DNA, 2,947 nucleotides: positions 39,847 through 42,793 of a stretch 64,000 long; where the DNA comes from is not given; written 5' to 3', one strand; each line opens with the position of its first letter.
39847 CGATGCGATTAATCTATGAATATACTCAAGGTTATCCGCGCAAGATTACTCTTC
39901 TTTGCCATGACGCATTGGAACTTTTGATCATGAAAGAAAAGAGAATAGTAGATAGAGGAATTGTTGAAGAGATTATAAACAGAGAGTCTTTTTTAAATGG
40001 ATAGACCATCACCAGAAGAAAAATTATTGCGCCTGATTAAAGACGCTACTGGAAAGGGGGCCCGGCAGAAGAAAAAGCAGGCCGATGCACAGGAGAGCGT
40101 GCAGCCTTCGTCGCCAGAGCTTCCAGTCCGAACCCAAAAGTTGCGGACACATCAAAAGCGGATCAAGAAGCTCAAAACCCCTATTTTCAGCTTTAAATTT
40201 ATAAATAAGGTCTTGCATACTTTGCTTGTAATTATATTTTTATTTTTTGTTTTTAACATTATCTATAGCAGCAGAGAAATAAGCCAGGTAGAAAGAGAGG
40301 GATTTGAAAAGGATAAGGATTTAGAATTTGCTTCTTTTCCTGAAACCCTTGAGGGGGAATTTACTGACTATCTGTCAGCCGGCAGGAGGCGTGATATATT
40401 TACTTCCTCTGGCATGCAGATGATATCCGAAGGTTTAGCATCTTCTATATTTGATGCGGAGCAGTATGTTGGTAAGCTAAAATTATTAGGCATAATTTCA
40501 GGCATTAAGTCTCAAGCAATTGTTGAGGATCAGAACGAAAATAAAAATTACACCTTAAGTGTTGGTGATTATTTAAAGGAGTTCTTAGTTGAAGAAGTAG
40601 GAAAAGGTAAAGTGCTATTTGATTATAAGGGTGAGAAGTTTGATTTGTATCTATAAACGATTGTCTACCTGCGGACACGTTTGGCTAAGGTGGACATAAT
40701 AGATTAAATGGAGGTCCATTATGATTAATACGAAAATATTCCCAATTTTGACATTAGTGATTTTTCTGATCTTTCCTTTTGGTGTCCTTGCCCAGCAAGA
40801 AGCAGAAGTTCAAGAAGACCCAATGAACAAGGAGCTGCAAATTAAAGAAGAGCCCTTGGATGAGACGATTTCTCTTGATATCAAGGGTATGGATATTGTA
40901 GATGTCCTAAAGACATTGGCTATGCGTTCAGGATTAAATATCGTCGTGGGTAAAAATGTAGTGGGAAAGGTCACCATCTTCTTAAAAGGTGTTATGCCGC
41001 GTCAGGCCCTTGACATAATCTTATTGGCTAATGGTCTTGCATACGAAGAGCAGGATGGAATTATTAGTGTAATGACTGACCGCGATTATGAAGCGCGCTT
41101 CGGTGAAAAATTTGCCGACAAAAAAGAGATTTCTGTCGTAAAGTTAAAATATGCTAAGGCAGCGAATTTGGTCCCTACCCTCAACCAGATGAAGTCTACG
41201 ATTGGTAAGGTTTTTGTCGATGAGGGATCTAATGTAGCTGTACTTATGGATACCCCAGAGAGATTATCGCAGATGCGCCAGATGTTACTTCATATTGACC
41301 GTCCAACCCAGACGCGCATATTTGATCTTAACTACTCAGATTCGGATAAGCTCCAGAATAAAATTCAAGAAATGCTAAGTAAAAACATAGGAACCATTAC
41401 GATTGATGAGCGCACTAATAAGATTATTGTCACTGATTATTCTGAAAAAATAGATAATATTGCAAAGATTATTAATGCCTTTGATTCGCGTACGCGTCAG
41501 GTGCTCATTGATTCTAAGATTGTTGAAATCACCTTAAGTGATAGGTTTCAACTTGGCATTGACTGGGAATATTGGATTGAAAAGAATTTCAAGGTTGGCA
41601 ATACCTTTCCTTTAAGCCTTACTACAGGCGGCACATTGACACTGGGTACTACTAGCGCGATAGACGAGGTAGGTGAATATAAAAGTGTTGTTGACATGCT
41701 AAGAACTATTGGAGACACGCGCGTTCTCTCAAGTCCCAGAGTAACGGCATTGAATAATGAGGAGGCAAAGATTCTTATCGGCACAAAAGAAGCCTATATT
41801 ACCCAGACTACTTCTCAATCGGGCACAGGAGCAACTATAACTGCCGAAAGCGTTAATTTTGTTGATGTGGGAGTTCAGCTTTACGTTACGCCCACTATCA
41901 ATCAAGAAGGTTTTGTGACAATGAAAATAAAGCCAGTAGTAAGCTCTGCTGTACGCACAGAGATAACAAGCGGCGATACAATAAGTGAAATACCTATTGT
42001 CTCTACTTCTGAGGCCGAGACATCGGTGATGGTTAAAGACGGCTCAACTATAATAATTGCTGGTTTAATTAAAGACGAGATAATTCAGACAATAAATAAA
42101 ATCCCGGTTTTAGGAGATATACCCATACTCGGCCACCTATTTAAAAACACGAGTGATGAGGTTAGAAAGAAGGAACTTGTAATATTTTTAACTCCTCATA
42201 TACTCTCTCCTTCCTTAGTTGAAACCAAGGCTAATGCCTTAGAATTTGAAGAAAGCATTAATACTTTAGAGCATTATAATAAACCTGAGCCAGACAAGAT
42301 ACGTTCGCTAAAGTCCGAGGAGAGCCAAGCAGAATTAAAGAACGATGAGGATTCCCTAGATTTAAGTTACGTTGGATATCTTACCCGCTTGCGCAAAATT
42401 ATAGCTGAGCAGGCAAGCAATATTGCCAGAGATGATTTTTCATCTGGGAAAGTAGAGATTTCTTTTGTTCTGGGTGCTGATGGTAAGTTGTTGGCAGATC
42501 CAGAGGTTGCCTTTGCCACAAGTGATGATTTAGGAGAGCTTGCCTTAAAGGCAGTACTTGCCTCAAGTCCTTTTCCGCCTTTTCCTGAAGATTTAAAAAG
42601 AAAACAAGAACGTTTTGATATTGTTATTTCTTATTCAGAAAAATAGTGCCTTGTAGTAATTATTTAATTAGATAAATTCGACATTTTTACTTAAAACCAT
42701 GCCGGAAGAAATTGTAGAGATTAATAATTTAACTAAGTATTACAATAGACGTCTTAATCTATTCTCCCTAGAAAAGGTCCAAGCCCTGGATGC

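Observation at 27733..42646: Complete type II secretion system (gspC-like, E, F, G, H, I, J, K, L, M, exeA, gspB-like, secretin) with embedded cargo-like genes and regulator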

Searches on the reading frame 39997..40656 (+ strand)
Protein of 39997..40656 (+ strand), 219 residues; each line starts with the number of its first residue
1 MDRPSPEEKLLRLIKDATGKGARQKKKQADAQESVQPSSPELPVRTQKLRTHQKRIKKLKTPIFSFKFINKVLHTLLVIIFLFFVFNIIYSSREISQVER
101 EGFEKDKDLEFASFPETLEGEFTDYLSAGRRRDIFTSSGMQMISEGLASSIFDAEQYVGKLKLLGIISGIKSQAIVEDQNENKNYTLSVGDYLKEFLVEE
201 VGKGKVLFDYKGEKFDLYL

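Call 4: search_protein_families(library=pfam, proteins=[window:39997-40656:+], max_evalue=0.01)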
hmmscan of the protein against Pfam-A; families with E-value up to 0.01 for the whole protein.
window:39997-40656:+ (219 aa): 0 families

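Call 6: search_protein_families(library=ncbifam, proteins=[window:39997-40656:+], max_evalue=0.01)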
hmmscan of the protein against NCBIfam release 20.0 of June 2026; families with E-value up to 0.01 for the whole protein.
window:39997-40656:+ (219 aa): 0 families

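Call 21: search_solved_structures(query=A1, max_evalue=10, show_alignments=3)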
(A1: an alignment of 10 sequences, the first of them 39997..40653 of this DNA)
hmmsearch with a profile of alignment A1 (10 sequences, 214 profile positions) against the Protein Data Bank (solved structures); distinct sequences matched with E-value up to 10: 24.
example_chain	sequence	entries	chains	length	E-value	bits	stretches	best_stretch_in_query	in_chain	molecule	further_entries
3oss_C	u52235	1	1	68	7.6e-05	25.9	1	155-214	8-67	TYPE 2 SECRETION SYSTEM, GSPC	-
6m6z_A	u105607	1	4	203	0.0033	20.5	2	61-121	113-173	TMH4C4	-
3vmq_A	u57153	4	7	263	0.013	18.6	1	51-137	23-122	Monofunctional glycosyltransferase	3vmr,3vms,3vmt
3tbi_B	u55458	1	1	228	0.021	17.9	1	4-69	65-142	DNA-directed RNA polymerase subunit beta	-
5zzk_A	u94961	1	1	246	0.042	16.9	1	52-137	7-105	Monofunctional glycosyltransferase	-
9gdo_C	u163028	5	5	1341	0.22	14.5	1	4-72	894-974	DNA-directed RNA polymerase subunit beta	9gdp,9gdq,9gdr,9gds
8hkc_C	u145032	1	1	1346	0.28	14.2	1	4-68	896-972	DNA-directed RNA polymerase subunit beta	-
3lu0_C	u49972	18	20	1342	0.28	14.2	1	4-68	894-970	DNA-directed RNA polymerase subunit beta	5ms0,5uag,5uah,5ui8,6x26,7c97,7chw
7mkn_C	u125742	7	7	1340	0.28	14.2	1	4-68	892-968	DNA-directed RNA polymerase subunit beta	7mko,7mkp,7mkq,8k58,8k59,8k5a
5uaj_C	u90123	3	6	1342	0.28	14.2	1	4-68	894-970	DNA-directed RNA polymerase subunit beta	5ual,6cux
10ma_I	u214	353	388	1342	0.28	14.2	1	4-68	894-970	DNA-directed RNA polymerase subunit beta | Escherichia coli RNA polymerase beta subunit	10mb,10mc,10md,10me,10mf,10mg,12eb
6n4c_C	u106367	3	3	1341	0.28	14.2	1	4-68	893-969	DNA-directed RNA polymerase subunit beta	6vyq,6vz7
5uaq_C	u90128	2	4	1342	0.28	14.2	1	4-68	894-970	DNA-directed RNA polymerase subunit beta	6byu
8g7e_I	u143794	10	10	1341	0.29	14.2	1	4-68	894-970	DNA-directed RNA polymerase subunit beta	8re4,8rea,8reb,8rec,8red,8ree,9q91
6awb_03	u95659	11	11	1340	0.29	14.2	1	4-68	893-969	DNA-directed RNA polymerase subunit beta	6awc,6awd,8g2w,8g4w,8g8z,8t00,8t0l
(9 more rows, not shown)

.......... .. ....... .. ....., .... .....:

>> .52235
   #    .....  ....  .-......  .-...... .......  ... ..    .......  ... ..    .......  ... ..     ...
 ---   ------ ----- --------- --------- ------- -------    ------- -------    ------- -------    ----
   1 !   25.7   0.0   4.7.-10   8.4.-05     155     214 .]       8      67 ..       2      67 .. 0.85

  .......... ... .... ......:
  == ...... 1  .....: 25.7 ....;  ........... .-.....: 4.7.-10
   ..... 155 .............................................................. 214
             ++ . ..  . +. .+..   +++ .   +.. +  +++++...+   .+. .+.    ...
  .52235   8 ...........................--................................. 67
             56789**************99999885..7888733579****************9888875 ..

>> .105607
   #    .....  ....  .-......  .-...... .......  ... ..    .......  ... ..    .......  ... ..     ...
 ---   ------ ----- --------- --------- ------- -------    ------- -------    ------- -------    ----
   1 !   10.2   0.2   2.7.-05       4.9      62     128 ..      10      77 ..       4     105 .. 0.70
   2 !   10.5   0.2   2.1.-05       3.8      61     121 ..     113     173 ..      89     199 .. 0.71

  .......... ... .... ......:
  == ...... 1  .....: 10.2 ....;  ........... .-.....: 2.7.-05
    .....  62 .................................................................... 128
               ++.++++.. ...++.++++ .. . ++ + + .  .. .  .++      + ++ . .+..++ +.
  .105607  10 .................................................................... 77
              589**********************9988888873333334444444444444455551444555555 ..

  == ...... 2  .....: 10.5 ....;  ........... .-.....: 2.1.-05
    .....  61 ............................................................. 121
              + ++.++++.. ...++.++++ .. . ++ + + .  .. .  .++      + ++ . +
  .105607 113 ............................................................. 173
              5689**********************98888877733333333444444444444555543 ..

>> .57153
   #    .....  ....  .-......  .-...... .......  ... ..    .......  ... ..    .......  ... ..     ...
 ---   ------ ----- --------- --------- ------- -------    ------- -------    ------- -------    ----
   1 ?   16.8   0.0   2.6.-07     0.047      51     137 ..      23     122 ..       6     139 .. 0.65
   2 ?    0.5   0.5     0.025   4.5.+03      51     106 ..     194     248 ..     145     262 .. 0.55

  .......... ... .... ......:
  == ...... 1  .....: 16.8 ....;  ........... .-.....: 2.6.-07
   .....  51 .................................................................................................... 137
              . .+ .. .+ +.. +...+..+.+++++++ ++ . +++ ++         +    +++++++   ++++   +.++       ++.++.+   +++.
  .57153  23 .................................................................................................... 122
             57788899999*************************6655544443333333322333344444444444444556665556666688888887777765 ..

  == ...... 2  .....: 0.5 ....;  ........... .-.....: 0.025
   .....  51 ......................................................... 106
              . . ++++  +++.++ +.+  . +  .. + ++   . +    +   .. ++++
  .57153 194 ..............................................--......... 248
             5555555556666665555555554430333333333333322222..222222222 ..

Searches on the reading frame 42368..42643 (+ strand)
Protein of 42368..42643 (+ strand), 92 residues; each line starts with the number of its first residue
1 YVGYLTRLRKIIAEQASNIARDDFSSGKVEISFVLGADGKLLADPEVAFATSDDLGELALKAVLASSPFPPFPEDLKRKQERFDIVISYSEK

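Call 44: search_solved_structures(query=A3, max_evalue=1, show_alignments=2)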
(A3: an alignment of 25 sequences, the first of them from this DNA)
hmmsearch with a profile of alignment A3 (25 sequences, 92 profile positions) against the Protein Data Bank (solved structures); distinct sequences matched with E-value up to 1: 9.
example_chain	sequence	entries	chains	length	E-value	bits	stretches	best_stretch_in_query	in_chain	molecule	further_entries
5lw8_A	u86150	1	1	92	2.2e-07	34.1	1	21-77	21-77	Protein TonB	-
6sly_A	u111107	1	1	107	2.8e-07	33.7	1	21-77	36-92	Protein TonB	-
2m2k_A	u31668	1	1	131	0.066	16.6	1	24-77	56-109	HasB protein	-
2k9k_A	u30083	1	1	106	0.37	14.2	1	22-67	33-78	TonB2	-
6i97_D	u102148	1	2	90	0.7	13.3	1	23-45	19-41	Protein TonB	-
5bsw_A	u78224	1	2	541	0.74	13.2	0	14-50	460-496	4-coumarate--CoA ligase 2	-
5u95_A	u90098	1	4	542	0.74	13.2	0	14-50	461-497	4-coumarate--CoA ligase 2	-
5bsm_A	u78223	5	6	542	0.74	13.2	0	14-50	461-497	4-coumarate--CoA ligase 2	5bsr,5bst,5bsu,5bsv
6fip_A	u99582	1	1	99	0.82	13.1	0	23-45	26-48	Protein TonB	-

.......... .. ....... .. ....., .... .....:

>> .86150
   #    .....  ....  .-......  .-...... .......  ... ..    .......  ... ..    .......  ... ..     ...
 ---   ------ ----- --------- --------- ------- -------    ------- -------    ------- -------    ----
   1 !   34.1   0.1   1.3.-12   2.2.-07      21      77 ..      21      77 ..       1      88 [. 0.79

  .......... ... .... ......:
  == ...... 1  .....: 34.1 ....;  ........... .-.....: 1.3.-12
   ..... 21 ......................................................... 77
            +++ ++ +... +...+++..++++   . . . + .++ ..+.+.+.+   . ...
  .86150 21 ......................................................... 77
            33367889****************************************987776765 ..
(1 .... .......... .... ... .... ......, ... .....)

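Call 45: search_protein_families(library=pfam, alignment_id=A3, max_evalue=0.01)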
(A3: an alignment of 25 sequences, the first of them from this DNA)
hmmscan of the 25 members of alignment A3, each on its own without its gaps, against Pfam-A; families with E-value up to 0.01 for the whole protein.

A. member 1, seq(92 aa): 2 families
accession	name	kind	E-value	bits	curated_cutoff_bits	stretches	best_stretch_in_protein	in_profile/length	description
PF13103.11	TonB_2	-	1.8e-05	25.2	22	1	3-85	3-83/85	TonB C terminal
PF03544.19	TonB_C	-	0.00025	21.9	24.6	1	20-89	9-77/79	Gram-negative bacterial TonB protein C-terminal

B. families by the number of members that match (of 25 scanned): 3 families
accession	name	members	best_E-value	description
PF03544.19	TonB_C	24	3.7e-10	Gram-negative bacterial TonB protein C-terminal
PF13103.11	TonB_2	23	9.4e-11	TonB C terminal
PF18777.7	CRM1_repeat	1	0.0021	Chromosome region maintenance or exportin repeat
